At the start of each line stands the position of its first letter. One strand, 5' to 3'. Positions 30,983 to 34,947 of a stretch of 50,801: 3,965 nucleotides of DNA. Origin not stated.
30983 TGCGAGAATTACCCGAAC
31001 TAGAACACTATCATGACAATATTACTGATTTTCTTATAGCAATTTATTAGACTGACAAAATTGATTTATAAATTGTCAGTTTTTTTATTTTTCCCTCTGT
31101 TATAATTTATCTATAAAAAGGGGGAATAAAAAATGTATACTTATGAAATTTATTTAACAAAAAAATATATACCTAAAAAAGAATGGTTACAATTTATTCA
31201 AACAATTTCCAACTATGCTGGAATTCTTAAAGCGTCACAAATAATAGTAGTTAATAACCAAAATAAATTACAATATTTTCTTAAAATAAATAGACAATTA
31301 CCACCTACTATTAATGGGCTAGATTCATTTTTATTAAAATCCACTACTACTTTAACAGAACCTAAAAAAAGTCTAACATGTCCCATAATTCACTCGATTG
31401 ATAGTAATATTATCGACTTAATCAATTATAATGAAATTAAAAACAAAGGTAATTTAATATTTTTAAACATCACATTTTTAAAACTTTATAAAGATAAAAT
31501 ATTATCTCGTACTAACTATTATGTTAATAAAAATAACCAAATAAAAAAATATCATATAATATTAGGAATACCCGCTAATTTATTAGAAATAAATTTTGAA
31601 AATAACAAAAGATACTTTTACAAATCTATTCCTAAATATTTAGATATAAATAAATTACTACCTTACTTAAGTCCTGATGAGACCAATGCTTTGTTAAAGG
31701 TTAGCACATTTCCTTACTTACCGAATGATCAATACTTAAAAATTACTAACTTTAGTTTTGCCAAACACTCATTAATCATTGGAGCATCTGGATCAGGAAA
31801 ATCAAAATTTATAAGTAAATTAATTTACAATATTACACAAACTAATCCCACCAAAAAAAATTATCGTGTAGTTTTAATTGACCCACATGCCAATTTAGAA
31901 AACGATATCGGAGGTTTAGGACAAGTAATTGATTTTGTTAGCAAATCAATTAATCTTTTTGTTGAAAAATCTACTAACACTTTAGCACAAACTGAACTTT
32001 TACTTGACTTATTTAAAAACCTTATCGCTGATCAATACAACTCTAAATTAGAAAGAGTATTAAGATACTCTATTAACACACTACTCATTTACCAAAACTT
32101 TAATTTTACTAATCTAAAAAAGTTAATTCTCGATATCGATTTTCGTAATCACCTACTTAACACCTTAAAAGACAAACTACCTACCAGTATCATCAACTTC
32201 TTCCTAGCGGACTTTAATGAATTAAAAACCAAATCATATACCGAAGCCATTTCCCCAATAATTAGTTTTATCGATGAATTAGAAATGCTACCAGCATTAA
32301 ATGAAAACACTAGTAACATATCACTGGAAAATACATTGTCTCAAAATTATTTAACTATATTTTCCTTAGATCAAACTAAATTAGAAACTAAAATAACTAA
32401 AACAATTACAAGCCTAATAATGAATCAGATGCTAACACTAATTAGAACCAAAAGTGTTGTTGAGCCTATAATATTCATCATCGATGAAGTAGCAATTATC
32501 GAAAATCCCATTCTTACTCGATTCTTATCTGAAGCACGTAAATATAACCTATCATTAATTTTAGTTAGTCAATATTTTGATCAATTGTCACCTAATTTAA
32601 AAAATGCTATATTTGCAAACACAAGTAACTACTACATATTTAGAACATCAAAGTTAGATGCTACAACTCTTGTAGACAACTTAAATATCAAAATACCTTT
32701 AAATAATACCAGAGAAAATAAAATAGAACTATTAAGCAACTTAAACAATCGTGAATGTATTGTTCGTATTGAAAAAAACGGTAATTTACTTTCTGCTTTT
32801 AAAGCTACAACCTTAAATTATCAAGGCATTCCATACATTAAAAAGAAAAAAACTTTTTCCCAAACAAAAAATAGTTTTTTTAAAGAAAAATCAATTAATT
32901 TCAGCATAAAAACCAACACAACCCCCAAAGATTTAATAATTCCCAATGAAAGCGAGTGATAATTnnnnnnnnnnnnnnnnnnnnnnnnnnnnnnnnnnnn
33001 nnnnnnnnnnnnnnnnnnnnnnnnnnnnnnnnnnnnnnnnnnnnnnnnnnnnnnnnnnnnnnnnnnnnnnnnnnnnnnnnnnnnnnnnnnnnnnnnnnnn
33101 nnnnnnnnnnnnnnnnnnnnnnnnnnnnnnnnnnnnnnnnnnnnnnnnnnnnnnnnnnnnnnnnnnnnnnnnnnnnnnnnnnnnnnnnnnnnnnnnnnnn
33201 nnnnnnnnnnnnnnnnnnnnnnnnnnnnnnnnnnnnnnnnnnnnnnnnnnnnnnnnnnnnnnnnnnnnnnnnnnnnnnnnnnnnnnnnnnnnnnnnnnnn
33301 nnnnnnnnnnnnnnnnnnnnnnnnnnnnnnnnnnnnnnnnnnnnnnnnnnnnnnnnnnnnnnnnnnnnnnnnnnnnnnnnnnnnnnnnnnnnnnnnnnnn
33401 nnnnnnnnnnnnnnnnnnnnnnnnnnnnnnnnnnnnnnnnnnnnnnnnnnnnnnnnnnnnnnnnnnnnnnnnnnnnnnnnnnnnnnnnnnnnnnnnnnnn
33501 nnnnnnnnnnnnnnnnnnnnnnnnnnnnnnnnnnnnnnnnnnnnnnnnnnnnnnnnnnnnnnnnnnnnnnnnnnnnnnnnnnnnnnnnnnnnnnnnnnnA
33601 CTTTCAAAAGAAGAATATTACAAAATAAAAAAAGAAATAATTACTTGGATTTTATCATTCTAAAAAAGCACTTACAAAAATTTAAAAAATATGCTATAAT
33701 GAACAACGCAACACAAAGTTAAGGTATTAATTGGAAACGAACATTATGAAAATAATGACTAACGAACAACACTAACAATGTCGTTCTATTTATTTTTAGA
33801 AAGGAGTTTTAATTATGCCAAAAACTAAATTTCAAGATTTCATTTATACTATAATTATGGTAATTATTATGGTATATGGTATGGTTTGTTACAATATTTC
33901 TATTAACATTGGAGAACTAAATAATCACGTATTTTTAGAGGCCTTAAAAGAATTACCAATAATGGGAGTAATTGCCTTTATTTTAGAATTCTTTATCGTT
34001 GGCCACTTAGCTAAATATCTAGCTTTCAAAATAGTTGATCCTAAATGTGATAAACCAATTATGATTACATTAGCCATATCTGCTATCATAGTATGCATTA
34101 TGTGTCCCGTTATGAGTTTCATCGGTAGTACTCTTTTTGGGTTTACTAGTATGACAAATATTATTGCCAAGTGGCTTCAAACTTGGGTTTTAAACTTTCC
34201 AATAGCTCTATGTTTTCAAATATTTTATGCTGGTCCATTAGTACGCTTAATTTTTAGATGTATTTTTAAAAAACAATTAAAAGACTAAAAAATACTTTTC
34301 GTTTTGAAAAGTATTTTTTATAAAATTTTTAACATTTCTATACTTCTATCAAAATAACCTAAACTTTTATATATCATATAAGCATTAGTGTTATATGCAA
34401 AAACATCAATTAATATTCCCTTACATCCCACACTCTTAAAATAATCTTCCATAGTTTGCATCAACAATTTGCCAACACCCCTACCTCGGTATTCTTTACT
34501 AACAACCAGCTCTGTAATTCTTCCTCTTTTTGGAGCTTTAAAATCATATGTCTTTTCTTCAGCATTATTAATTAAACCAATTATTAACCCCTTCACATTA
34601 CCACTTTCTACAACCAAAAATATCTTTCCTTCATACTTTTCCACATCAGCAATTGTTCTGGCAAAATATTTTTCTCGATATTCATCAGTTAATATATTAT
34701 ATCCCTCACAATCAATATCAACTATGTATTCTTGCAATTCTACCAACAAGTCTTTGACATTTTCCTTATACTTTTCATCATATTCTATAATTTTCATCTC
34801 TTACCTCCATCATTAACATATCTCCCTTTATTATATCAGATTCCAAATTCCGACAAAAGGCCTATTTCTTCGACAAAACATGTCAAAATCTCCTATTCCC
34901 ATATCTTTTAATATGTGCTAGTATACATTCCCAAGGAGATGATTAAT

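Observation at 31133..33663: Two-gene operon: HerA/FtsK-like ATPase plus a 13-Cys repeat protein (candidate uncharacterised system)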

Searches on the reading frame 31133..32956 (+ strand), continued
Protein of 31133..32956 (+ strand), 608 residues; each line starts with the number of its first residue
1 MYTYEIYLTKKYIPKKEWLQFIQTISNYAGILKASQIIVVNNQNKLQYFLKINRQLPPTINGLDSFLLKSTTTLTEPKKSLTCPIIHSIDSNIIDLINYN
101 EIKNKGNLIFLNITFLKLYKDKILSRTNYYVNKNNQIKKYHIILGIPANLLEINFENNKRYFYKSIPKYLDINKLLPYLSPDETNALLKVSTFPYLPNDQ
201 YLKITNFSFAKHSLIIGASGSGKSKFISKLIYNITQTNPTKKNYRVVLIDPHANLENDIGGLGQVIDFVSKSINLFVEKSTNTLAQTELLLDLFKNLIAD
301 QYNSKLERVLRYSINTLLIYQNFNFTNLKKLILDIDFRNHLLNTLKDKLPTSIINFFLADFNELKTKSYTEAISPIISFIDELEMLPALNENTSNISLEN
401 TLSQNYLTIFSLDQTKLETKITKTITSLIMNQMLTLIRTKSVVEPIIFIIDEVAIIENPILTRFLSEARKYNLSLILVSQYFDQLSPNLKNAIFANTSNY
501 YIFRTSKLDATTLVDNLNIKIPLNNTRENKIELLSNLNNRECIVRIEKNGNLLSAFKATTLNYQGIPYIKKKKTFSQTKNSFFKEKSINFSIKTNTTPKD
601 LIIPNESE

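Call 35: predict_structure(alignment_id=A3)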
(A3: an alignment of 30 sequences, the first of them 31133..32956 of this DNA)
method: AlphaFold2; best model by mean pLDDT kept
length: 608 residues; sequences in the alignment: 30
mean_pLDDT: 63.8   pTM: 0.56
mean pLDDT of the five models: 63.8, 63.3, 60.9, 54.5, 52.9
residues with pLDDT >= 90: 18; 70-90: 247; 50-70: 178; < 50: 165
segments of 3 or more residues with pLDDT < 50: 31-33, 63-70, 88-91, 150-173, 185-203, 505-528, 530-545, 547-552, 555-608
pLDDT, mean of each block of 10 residues (from residue 1): 56 60 58 59 59 53 45 66 54 54 70 65 70 80 60 35 34 52 49 38 54 58 68 67 82 77 79 72 80 83 88 90 86 90 87 85 82 86 71 68 88 84 86 81 82 82 75 75 70 62 49 41 40 43 45 45 35 35 36 38 31
secondary structure, 60 per line:
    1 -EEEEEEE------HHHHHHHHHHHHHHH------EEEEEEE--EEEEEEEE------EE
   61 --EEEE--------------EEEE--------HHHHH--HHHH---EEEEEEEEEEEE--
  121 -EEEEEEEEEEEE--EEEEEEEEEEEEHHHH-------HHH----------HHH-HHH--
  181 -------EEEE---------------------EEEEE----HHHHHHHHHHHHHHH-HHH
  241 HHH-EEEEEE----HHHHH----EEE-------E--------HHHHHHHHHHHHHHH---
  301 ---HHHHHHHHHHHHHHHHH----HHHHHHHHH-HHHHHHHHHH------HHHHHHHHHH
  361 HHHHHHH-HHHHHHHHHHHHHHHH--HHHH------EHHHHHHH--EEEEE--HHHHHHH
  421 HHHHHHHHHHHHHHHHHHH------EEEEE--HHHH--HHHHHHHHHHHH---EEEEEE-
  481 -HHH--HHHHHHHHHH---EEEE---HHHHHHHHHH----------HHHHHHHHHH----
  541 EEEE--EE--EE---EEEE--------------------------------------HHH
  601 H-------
elements in order: E2-8 H15-29 E36-42 E45-52 E63-66 E81-84 H93-97 H100-103 E107-118 E122-133 E136-147 H148-151 E188-191 E213-217 H222-236 H238-243 E245-250 H255-259 E264-266 H283-297 H304-320 H325-333 H335-344 H351-367 H369-384 H387-390 H398-404 E407-411 H414-439 E446-450 H453-456 H459-470 E474-479 H487-496 E500-503 H507-516 H527-536 E541-544 E556-559 H598-601

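Call 41: fold_search(model_id=the predicted structure, library=pdb)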
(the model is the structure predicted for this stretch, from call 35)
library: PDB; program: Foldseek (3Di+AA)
matches with E <= 10: 724; with E <= 0.001: 30
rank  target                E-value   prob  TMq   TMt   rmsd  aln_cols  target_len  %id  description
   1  1gl7_G                9.4e-09  1.00  0.35  0.48   8.2       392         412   17  Plasmid coupling protein TrwB in complex with the non-hydrolisable ATP-analogue ADPNP. (released 2002-05-16)
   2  1gl7_A                1.6e-08  1.00  0.34  0.47   7.9       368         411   17  Plasmid coupling protein TrwB in complex with the non-hydrolisable ATP-analogue ADPNP. (released 2002-05-16)
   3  1gl7_B                2.4e-08  1.00  0.35  0.48   7.7       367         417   17  Plasmid coupling protein TrwB in complex with the non-hydrolisable ATP-analogue ADPNP. (released 2002-05-16)
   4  1gl6_E                3.0e-08  1.00  0.35  0.48   8.3       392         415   16  Plasmid coupling protein TrwB in complex with the non-hydrolysable GTP analogue GDPNP (released 2002-05-16)
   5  8dol_C                5.1e-07  1.00  0.29  0.33  13.6       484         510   13  Mechanism of regulation of the Helicobacter pylori Cagbeta ATPase by CagZ (released 2023-02-15)
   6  8xau_E                1.2e-06  1.00  0.28  0.30  18.6       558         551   16  Cryo-EM structure of HerA (released 2024-06-05)
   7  4ag5_A                1.8e-06  1.00  0.36  0.55  12.1       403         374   13  Structure of VirB4 of Thermoanaerobacter pseudethanolicus (released 2012-07-04)
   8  8wld_A                1.9e-06  1.00  0.29  0.36  16.7       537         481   13  Cryo-EM structure of SIR2/HerA antiphage complex (released 2024-09-11)
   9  8wj3_D                2.5e-06  1.00  0.32  0.37  15.7       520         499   15  Cryo-EM structure of a bacterial protein (released 2024-09-11)
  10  8sub_Q                4.9e-06  1.00  0.26  0.28  16.6       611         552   12  E. coli SIR2-HerA complex (dodecamer SIR2 pentamer HerA) (released 2023-12-27)
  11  4ag6_A                5.2e-06  1.00  0.34  0.51   7.5       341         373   14  Structure of VirB4 of Thermoanaerobacter pseudethanolicus (released 2012-07-04)
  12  4ag6_B                5.4e-06  1.00  0.34  0.52   7.4       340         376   16  Structure of VirB4 of Thermoanaerobacter pseudethanolicus (released 2012-07-04)
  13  8suw_P                5.4e-06  1.00  0.32  0.35  15.9       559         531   14  E. coli SIR2-HerA complex (dodecamer SIR2 bound 4 protomers of HerA) (released 2024-03-27)
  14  8wod_D                6.1e-06  1.00  0.32  0.39  16.9       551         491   14  Cryo-EM structure of SIR2/HerA complex (released 2024-09-11)
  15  8ziq_O                7.2e-06  1.00  0.32  0.34  14.5       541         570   12  HerA-DUF4297 complex with DNA (released 2025-03-12)
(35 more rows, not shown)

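Call 43: search_dna_similar(query=window:31133-32956:+, collection=phages, mode=protein, max_evalue=0.001)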
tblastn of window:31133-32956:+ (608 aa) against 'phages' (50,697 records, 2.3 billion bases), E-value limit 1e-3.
No match.

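Call 105: find_related_loci(query=A3, collection=viral_contigs, flank=8000)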
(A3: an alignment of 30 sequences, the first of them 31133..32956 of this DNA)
Query A3 (608 aa) in viral_contigs; peptide patterns used: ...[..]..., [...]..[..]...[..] (x = any residue, [..] = any of these).
257 stretches matched a pattern, but none encodes a relative of the query by tblastn (E <= 1e-3).

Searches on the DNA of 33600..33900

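Call 101: search_rna_families(source=window, start=33600, end=33900, threshold=evalue, max_evalue=1)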
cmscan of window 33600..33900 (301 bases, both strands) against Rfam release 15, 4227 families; matches with E-value up to 1: 0.
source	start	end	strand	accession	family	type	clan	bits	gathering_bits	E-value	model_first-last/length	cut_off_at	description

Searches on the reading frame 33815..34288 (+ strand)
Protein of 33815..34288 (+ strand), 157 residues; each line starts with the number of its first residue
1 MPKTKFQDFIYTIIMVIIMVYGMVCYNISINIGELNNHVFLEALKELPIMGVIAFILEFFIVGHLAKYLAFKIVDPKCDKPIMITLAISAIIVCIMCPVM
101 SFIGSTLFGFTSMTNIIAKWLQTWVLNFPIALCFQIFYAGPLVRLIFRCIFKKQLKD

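Call 29: search_protein_families(library=pfam, proteins=[window:33815-34288:+], max_evalue=0.001)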
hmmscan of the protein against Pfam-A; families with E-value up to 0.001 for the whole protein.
window:33815-34288:+ (157 aa): 1 family
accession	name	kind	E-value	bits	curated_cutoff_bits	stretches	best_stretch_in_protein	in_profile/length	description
PF11391.13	DUF2798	-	1.1e-09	38.7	23.5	1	89-147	4-56/59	Protein of unknown function (DUF2798)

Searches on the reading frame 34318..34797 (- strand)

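Call 29: search_protein_families(library=pfam, proteins=[window:34318-34797:-], max_evalue=0.001)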
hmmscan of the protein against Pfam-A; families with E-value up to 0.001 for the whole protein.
window:34318-34797:- (159 aa): 6 families
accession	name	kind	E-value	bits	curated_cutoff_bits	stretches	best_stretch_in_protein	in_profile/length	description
PF00583.31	Acetyltransf_1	-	3.4e-17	63.2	20.7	1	34-148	6-116/116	Acetyltransferase (GNAT) family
PF13508.13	Acetyltransf_7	-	9.4e-11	42.4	27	1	58-148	3-82/84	Acetyltransferase (GNAT) domain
PF13673.13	Acetyltransf_10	-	3e-09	37.4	23.6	1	82-148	52-107/128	Acetyltransferase (GNAT) domain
PF13420.13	Acetyltransf_4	-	8.2e-06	26.4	24.3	1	39-148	31-134/155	Acetyltransferase (GNAT) domain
PF08445.16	FR47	-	2.1e-05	24.9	22.1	1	89-149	19-78/86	FR47-like protein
PF14542.12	Acetyltransf_CG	-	0.00038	21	30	1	83-125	16-58/80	GCN5-related N-acetyl-transferase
